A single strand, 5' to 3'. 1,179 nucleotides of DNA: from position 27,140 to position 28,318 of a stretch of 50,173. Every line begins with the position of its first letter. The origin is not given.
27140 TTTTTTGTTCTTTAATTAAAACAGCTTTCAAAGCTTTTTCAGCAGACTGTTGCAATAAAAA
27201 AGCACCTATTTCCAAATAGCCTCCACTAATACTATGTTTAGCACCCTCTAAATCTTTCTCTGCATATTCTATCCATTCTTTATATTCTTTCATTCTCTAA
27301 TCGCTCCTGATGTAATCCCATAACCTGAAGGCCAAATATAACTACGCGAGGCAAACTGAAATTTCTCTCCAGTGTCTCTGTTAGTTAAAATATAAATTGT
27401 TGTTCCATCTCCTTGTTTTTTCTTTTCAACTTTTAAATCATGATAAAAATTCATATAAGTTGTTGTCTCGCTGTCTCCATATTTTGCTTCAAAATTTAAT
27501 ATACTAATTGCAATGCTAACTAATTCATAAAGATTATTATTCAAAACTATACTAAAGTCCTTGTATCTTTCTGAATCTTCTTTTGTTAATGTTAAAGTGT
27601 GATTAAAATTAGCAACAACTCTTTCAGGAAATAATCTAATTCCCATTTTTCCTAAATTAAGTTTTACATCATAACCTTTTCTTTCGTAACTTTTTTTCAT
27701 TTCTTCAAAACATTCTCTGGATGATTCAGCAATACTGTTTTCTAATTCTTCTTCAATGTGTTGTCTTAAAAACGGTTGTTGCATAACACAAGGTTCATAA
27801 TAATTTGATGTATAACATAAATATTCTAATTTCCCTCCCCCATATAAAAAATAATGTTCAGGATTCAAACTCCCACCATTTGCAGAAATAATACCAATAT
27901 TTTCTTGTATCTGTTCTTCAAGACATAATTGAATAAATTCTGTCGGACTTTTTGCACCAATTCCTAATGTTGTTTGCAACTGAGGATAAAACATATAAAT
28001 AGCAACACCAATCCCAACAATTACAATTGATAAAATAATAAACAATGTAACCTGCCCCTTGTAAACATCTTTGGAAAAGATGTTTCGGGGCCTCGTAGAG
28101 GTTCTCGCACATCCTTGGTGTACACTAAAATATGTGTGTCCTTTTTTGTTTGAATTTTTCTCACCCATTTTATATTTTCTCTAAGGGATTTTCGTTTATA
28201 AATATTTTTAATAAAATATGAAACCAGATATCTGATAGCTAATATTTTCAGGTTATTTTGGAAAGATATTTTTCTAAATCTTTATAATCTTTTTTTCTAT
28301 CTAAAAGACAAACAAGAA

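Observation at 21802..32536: G+C-rich structured repeat (family 2) lying on the 5' ends of three locus genes, read in different frames, with compensatory hairpin changes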

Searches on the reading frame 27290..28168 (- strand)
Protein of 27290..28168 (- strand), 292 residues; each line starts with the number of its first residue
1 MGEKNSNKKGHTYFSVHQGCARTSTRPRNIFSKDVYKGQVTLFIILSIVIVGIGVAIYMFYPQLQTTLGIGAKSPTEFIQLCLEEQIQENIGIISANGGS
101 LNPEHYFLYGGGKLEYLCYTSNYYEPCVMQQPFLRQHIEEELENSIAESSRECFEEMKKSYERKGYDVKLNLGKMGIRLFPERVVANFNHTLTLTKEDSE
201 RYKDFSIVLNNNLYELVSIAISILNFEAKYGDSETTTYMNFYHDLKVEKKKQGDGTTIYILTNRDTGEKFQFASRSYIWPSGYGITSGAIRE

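Call 20: search_protein_families(library=pfam, proteins=[window:27290-28168:-], max_evalue=0.01)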
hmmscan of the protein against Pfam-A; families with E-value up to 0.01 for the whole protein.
window:27290-28168:- (292 aa): 0 families

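Call 46: find_homologous_proteins(query=window:27290-28168:-)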
Query window:27290-28168:- (292 aa): 1474 proteins with E <= 0.001 among 2161 candidates; the best 120 are listed.
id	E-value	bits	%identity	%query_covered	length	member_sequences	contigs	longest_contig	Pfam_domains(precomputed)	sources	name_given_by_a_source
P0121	3.0e-194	661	100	100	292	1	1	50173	-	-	-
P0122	1.2e-145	502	78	100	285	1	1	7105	-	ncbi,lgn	-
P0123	2.1e-145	501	78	97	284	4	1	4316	-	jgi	jgi:hypothetical protein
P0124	1.9e-139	482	81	88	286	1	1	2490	-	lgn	-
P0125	2.3e-133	462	80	87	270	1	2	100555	-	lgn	-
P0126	2.1e-129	449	78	88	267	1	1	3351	-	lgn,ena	-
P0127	9.7e-129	446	76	78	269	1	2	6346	-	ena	-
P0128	1.1e-128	446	75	86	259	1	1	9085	-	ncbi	-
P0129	3.6e-128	445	70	98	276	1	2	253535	-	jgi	jgi:hypothetical protein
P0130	3.6e-128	445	77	85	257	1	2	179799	-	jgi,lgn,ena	-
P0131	1.2e-127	443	76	85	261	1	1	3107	-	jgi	jgi:hypothetical protein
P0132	3.3e-126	438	76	85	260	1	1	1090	-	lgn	-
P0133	4.8e-122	424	73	87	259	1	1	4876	-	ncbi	-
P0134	1.6e-121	423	73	85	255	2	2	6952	-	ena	-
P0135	1.6e-121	423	74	85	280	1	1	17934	-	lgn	-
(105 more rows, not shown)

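Call 49: find_encoding_contigs(protein=P0129, flank=10000, max_places=2)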
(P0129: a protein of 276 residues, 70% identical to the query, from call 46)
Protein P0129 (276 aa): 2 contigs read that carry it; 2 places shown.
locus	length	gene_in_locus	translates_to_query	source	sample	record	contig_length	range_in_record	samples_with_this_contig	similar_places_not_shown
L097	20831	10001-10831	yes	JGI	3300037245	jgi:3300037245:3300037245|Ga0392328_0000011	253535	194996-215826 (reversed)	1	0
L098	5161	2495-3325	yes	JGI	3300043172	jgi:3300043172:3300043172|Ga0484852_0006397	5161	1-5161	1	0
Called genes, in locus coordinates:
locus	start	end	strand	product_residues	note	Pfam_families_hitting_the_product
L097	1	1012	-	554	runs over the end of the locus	PF03193:RsgA_GTPase (faint), PF02463:SMC_N, PF13555:AAA_29 (faint), PF00005:ABC_tran, PF00350:Dynamin_N (faint), PF13304:AAA_21 (faint), PF13401:AAA_22 (faint), PF00005:ABC_tran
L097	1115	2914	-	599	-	-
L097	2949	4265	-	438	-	PF01896:DNA_primase_S (faint)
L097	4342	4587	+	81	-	-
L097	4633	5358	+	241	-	PF00705:PCNA_N, PF02747:PCNA_C (faint)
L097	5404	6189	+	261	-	-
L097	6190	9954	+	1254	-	-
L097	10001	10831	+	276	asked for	-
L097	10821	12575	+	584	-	-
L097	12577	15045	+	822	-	-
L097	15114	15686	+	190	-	-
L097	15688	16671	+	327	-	-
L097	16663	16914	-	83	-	-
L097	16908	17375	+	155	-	-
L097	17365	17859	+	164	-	-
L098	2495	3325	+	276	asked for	-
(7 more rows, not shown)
